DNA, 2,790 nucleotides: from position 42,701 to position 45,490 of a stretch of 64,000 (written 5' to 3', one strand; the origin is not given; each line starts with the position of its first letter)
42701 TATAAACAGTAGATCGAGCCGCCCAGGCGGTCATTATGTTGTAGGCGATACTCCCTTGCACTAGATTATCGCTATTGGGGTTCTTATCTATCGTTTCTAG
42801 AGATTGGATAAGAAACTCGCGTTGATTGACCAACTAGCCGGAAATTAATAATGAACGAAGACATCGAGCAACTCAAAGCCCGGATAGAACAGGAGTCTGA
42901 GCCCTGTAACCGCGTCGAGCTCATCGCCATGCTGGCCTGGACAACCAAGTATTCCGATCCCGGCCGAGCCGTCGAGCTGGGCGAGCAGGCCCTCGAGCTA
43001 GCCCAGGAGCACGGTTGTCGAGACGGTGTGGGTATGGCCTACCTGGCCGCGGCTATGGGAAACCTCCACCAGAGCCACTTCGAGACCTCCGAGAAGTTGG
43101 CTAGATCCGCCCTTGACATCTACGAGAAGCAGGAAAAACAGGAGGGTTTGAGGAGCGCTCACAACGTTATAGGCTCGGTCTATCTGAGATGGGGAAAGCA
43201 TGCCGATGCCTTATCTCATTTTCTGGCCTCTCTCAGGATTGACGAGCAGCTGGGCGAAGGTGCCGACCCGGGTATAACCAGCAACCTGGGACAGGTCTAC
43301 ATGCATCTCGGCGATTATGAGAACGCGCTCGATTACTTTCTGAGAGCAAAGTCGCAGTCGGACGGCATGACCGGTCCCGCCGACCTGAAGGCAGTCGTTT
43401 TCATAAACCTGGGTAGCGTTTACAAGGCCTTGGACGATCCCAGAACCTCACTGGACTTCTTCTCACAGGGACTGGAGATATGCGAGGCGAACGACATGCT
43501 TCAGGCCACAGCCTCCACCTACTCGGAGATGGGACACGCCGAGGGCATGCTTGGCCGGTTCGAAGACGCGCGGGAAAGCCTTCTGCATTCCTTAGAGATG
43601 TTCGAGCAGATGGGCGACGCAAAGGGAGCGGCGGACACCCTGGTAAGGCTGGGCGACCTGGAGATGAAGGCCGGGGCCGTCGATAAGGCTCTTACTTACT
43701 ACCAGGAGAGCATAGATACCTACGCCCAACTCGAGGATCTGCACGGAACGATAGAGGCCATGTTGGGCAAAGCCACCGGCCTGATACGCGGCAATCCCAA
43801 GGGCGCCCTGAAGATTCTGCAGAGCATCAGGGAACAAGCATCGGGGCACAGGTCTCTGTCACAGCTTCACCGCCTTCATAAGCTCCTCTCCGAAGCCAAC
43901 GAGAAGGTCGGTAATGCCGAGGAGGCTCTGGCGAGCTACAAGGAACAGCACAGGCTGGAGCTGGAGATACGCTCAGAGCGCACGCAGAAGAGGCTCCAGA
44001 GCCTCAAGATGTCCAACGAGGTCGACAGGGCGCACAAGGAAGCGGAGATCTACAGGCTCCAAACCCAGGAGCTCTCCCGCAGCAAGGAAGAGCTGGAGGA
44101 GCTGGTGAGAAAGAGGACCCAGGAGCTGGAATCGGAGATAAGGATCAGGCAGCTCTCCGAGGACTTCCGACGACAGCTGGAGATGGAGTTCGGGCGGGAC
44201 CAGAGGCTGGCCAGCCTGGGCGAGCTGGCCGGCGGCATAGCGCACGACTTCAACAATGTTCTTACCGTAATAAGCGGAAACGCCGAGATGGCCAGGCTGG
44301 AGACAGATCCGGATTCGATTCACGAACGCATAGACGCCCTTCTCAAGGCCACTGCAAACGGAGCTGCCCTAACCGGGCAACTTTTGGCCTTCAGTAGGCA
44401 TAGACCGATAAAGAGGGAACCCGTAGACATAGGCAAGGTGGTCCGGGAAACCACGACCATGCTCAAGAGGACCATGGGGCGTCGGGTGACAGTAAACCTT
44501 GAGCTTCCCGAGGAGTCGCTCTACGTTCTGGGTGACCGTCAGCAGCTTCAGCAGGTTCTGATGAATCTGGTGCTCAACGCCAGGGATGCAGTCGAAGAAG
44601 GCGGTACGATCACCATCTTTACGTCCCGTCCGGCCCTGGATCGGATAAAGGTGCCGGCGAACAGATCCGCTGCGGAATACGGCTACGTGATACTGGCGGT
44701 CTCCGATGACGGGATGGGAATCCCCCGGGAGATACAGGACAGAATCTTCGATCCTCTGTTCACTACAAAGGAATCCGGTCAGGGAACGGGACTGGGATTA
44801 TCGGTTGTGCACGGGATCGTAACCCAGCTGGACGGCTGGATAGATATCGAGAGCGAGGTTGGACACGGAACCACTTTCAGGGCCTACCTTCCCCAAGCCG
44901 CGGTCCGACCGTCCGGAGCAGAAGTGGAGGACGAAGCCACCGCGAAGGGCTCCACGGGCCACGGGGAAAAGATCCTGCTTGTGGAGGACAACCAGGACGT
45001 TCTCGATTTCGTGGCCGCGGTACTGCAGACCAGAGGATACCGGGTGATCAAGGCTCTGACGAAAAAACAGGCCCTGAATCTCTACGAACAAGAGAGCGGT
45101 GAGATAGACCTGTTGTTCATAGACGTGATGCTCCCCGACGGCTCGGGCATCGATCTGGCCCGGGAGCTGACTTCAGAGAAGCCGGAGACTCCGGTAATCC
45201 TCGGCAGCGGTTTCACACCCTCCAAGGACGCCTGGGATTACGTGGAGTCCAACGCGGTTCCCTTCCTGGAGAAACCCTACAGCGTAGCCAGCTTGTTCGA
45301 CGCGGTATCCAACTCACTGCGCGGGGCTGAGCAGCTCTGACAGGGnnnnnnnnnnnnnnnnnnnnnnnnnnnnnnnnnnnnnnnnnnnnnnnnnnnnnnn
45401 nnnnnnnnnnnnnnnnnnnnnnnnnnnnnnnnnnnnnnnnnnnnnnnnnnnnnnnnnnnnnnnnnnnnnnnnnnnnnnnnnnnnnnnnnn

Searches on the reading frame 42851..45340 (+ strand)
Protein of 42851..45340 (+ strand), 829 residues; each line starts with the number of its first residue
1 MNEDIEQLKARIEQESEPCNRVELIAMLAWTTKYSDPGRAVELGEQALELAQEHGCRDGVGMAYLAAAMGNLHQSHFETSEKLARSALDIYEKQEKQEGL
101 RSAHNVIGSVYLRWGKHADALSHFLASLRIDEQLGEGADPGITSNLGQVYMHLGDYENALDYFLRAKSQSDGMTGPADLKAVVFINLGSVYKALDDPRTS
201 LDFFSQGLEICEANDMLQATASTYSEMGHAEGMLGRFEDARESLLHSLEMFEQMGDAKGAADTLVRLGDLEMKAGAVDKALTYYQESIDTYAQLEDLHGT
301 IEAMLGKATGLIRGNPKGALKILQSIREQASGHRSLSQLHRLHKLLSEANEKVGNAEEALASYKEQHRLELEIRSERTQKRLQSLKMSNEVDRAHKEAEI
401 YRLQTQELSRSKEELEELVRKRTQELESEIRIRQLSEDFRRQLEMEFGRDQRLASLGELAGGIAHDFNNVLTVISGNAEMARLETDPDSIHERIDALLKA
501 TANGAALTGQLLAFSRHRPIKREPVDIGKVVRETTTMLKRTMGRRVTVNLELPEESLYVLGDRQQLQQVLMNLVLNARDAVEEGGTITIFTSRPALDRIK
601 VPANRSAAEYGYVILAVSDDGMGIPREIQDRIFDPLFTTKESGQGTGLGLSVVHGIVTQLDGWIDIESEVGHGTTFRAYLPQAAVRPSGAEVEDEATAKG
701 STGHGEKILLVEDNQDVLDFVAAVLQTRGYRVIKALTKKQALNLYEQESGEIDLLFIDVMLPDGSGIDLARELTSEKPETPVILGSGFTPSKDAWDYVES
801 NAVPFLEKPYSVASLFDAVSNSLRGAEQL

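Call 14: search_protein_families(library=pfam, proteins=[window:42851-45340:+], max_evalue=0.001)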
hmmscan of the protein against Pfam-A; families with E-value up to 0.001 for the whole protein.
window:42851-45340:+ (829 aa): 15 families
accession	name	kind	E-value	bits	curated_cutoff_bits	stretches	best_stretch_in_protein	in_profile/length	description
PF13424.12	TPR_12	-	3e-33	114.3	30.1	3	143-213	6-77/77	Tetratricopeptide repeat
PF02518.31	HATPase_c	-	7.2e-25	88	26.4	1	561-683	1-110/111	Histidine kinase-, DNA gyrase B-, and HSP90-like ATPase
PF00515.34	TPR_1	-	2.4e-21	75.1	27.8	1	145-166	6-27/34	Tetratricopeptide repeat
PF00072.30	Response_reg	-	1.6e-19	70.6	30.2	1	708-819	1-110/111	Response regulator receiver domain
PF07719.23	TPR_2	-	6e-19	67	27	1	145-166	6-27/34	Tetratricopeptide repeat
PF13181.12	TPR_8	-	1.2e-14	53.6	25.7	0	145-166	6-27/34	Tetratricopeptide repeat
PF13374.12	TPR_10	-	1.3e-11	44.5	27.5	0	144-166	6-28/42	Tetratricopeptide repeat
PF13432.12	TPR_16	-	1.8e-10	41.5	32.7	1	108-170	4-61/65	Tetratricopeptide repeat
PF13176.12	TPR_7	-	2.5e-09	36.9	27.9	0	144-166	3-27/36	Tetratricopeptide repeat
PF13428.12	TPR_14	-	4e-07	30.5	23.5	0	146-166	7-27/44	Tetratricopeptide repeat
PF17874.7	TPR_MalT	-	1e-06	28.7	45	0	208-298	28-116/336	MalT-like TPR region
PF13174.12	TPR_6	-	1.7e-06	28.7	26.3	0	262-292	1-31/33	Tetratricopeptide repeat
PF00512.31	HisKA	-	2.6e-06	27.8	26.9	1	456-517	2-63/66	His Kinase A (phospho-acceptor) domain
PF14938.12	SNAP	-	8.5e-05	22.6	25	1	203-295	57-149/282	Soluble NSF attachment protein, SNAP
PF24885.1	TPR_NPHP3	-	0.00023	21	100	0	212-292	90-172/239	Nephrocystin-3 TPR domain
